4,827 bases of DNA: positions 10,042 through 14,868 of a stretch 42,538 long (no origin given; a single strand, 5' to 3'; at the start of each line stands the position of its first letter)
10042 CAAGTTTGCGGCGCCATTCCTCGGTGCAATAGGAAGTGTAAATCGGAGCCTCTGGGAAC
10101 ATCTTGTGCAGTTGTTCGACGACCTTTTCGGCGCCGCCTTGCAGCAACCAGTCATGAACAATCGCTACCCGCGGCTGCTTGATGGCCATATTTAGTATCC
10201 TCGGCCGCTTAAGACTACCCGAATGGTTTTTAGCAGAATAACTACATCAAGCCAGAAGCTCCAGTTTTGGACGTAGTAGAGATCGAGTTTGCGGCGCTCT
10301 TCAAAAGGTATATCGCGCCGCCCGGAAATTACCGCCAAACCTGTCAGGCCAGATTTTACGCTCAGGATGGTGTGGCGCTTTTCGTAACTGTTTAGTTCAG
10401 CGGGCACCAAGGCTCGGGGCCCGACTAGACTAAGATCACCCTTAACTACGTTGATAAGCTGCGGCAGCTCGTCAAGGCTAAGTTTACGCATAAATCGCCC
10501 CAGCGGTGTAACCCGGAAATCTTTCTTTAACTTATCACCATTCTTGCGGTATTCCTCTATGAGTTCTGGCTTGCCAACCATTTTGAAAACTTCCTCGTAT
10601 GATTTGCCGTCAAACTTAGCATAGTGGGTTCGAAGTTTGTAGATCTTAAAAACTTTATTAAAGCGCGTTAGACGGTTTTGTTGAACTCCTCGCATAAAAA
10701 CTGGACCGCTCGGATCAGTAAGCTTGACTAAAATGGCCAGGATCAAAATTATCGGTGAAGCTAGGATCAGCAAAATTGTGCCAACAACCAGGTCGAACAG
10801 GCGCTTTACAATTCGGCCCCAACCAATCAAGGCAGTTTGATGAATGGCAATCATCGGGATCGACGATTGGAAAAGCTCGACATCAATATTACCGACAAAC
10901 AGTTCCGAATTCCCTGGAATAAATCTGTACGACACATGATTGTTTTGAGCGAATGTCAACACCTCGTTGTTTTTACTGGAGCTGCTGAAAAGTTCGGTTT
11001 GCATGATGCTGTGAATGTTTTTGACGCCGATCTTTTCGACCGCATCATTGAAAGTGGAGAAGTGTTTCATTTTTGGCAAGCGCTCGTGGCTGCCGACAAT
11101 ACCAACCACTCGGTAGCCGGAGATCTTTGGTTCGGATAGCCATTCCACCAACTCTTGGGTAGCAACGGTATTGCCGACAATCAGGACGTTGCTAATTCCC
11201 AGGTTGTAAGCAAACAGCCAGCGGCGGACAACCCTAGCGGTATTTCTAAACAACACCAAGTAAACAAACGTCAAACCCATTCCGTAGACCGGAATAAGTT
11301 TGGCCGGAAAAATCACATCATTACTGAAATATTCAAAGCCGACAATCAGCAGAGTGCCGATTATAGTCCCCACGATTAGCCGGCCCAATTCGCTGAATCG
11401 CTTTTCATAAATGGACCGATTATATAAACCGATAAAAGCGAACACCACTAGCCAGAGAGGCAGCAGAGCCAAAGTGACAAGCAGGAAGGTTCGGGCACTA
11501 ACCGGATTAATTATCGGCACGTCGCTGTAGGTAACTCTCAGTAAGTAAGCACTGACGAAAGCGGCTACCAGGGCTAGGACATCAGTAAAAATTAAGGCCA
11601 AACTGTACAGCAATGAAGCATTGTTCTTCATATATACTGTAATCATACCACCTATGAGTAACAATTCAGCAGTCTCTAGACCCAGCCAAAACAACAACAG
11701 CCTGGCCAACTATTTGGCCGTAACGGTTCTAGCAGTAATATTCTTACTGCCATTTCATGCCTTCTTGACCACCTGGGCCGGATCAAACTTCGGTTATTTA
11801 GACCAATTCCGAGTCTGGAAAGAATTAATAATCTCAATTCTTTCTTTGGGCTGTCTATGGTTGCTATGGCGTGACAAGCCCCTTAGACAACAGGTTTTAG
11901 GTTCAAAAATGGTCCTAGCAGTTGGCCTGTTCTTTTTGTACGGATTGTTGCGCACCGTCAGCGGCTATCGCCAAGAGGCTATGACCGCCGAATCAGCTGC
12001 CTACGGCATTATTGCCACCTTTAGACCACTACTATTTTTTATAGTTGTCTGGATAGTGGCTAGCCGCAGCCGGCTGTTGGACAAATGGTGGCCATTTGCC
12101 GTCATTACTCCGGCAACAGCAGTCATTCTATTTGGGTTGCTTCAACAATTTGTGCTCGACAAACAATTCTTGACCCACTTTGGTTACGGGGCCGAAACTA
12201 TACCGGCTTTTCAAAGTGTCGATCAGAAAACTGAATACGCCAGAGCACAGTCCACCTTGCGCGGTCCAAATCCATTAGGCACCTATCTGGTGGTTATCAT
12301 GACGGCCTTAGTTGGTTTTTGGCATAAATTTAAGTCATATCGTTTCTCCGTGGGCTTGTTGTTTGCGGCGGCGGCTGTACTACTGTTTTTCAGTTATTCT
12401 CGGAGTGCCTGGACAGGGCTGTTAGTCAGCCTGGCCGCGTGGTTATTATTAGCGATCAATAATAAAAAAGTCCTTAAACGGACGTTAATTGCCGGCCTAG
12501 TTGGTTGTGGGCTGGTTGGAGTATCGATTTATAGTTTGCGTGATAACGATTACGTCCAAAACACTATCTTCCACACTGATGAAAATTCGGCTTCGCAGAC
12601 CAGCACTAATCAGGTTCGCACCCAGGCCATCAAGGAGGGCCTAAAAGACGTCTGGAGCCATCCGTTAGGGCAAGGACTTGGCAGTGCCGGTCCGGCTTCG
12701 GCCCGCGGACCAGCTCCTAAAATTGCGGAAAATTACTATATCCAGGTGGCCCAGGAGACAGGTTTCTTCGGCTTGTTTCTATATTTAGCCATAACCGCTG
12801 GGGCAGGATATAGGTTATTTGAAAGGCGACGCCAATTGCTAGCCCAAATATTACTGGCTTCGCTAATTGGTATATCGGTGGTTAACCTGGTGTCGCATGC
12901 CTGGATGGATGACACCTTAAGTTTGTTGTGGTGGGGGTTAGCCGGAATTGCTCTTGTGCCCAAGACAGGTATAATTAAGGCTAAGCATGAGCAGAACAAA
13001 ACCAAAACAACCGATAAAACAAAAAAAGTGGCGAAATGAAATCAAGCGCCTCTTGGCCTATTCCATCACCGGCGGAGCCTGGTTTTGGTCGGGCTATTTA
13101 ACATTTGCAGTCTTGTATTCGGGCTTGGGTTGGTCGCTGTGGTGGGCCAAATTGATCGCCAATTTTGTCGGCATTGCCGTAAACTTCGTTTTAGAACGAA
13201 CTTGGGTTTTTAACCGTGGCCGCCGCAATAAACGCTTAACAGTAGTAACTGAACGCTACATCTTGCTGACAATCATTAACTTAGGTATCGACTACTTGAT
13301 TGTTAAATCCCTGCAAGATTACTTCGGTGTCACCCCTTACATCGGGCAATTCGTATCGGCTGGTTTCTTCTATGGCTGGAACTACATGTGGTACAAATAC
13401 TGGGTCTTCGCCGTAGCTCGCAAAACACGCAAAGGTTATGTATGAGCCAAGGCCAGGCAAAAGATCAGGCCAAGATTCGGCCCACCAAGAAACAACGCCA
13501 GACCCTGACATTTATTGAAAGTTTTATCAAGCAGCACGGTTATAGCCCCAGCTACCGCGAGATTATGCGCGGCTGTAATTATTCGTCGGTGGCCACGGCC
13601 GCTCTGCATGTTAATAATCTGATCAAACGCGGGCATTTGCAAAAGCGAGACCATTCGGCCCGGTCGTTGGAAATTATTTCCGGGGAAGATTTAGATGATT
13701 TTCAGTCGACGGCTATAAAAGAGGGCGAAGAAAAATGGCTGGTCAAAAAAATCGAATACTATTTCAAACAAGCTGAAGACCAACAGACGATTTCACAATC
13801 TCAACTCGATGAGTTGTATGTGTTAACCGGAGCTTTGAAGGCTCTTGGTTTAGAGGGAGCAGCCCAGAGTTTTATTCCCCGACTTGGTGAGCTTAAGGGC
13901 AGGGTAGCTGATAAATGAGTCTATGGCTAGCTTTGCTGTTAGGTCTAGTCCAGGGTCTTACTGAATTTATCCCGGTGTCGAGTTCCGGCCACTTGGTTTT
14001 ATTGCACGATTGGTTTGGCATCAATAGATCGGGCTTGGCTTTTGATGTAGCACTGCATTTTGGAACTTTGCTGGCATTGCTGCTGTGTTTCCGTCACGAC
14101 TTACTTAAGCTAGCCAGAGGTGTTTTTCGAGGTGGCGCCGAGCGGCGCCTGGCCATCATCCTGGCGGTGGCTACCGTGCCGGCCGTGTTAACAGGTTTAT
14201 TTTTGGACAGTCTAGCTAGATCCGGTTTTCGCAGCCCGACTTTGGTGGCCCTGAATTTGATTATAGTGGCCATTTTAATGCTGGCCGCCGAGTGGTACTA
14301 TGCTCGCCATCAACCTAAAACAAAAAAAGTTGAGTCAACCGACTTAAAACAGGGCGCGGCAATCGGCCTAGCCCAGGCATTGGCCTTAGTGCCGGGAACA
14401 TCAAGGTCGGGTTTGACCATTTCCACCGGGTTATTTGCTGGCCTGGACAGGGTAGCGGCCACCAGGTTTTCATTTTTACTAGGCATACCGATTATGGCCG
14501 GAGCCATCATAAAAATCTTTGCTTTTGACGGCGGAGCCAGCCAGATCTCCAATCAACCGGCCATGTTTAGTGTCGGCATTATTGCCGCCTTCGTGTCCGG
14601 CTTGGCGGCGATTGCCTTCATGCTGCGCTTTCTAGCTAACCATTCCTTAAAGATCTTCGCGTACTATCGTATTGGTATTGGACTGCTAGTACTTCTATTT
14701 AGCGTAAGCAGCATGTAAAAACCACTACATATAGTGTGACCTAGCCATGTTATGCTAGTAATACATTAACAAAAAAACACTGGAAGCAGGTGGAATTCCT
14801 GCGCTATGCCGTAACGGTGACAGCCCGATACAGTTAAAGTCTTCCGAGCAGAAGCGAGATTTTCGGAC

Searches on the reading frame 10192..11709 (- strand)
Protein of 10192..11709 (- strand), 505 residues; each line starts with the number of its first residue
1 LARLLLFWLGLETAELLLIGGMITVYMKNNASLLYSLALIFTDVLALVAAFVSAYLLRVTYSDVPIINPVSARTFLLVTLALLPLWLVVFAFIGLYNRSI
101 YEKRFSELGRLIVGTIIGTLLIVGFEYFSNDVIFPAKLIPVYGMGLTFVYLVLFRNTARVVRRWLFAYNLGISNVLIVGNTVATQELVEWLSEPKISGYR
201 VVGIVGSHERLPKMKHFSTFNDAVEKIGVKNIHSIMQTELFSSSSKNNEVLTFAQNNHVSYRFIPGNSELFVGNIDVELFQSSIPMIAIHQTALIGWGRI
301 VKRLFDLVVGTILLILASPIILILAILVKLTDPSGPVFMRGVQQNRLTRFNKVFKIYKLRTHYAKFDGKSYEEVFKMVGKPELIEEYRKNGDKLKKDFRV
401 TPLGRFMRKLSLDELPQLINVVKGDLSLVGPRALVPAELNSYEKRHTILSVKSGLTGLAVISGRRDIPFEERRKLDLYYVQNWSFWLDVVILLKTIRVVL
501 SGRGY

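Call 7: search_protein_families(library=pfam, proteins=[window:10192-11709:-], max_evalue=0.01)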
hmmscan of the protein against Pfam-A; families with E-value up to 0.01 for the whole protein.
window:10192-11709:- (505 aa): 2 families
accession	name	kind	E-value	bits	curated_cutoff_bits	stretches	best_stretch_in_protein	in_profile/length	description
PF02397.22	Bac_transf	-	2.9e-54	183.8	27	1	302-500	1-178/179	Bacterial sugar transferase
PF13727.12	CoA_binding_3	-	2e-10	41.4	25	1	93-265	3-175/175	CoA-binding domain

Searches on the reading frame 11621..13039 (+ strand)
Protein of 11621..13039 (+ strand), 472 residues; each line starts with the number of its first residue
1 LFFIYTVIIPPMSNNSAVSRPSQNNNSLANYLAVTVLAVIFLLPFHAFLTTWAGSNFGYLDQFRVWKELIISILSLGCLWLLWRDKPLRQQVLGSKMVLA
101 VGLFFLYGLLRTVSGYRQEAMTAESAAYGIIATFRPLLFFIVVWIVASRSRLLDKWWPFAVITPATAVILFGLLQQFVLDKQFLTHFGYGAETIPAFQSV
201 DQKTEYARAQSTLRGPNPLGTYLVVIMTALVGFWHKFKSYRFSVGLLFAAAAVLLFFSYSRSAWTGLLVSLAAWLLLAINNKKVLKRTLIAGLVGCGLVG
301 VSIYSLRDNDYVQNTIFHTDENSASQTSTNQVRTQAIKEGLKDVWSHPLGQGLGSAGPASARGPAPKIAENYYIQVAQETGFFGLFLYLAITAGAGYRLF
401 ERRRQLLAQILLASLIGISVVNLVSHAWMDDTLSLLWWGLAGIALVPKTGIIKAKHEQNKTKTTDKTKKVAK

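Call 7: search_protein_families(library=pfam, proteins=[window:11621-13039:+], max_evalue=0.01)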
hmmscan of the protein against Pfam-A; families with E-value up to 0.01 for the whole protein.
window:11621-13039:+ (472 aa): 1 family
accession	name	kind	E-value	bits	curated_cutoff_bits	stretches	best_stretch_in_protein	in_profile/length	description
PF04932.20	Wzy_C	-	6.6e-16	58.9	31.7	1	247-389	2-149/149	O-Antigen ligase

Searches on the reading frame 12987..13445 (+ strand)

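Call 7: search_protein_families(library=pfam, proteins=[window:12987-13445:+], max_evalue=0.01)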
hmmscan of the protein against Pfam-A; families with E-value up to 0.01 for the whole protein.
window:12987-13445:+ (152 aa): 1 family
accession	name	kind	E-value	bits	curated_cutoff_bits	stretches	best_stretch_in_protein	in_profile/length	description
PF04138.20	GtrA_DPMS_TM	-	1.3e-18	67.7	26.1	1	25-141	2-117/117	GtrA/DPMS, transmembrane domain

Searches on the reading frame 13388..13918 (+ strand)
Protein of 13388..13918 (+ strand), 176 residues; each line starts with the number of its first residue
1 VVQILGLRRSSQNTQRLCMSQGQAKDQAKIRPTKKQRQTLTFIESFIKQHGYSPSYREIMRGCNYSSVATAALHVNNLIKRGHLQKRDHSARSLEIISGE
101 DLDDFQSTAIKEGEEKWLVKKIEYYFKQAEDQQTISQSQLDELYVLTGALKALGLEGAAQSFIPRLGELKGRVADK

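Call 7: search_protein_families(library=pfam, proteins=[window:13388-13918:+], max_evalue=0.01)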
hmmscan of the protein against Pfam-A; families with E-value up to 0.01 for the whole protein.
window:13388-13918:+ (176 aa): 1 family
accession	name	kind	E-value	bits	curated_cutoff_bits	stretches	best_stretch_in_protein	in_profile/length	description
PF01726.22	LexA_DNA_bind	-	1.9e-13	50.4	23.7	1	33-92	5-64/65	LexA DNA binding domain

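Call 88: search_protein_families(library=pfam, max_evalue=0.001, proteins=[window:13388-13918:+])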
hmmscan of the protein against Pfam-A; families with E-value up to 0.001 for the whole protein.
window:13388-13918:+ (176 aa): 1 family
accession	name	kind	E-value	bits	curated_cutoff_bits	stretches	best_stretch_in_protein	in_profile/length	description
PF01726.22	LexA_DNA_bind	-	1.9e-13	50.4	23.7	1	33-92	5-64/65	LexA DNA binding domain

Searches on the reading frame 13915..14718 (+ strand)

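Call 7: search_protein_families(library=pfam, proteins=[window:13915-14718:+], max_evalue=0.01)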
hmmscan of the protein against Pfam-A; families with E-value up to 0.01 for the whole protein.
window:13915-14718:+ (267 aa): 1 family
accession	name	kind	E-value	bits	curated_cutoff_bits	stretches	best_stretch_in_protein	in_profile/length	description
PF02673.24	BacA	-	6.4e-77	259.2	33.4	1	6-258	1-257/257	Bacitracin resistance protein BacA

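Call 8: search_protein_families(library=ncbifam, proteins=[window:13915-14718:+], max_evalue=0.01)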
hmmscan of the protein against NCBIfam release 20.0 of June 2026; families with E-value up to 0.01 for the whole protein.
window:13915-14718:+ (267 aa): 12 families
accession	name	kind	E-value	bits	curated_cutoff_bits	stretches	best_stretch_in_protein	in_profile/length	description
NF001389.0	PRK00281.1-2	equivalog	1.7e-67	227.7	262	1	4-265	7-266/272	undecaprenyl-diphosphate phosphatase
TIGR00753.1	undec_PP_bacA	equivalog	1.2e-66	225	217.5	1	6-256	1-255/255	undecaprenyl-diphosphatase UppP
NF001390.0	PRK00281.1-4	equivalog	3e-65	220.4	260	1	2-264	5-267/272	undecaprenyl-diphosphate phosphatase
NF001393.0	PRK00281.2-4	equivalog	3.3e-63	213.6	284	1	1-262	1-263/266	undecaprenyl-diphosphate phosphatase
NF001392.0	PRK00281.2-1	equivalog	7.8e-60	202.7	308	1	1-262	5-271/280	undecaprenyl-diphosphate phosphatase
NF001394.0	PRK00281.2-5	equivalog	1.5e-56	191.9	311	1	2-262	7-274/281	undecaprenyl-diphosphate phosphatase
NF001391.0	PRK00281.1-5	equivalog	2.1e-52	178.3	293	1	2-264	5-274/279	undecaprenyl-diphosphate phosphatase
NF001388.0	PRK00281.1-1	equivalog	3.2e-47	161.4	362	1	2-262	6-271/273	undecaprenyl-diphosphate phosphatase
NF001397.0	PRK00281.3-4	equivalog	3.8e-47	161.2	363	1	3-262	3-277/281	undecaprenyl-diphosphate phosphatase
NF001395.0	PRK00281.3-1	equivalog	3.3e-34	118.7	394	2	135-260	176-300/306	undecaprenyl-diphosphate phosphatase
NF001396.0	PRK00281.3-3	equivalog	5.8e-33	114.9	382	1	6-262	7-263/264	undecaprenyl-diphosphate phosphatase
NF001398.0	PRK00281.3-5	equivalog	3.1e-24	86.3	354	1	5-259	6-269/278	undecaprenyl-diphosphate phosphatase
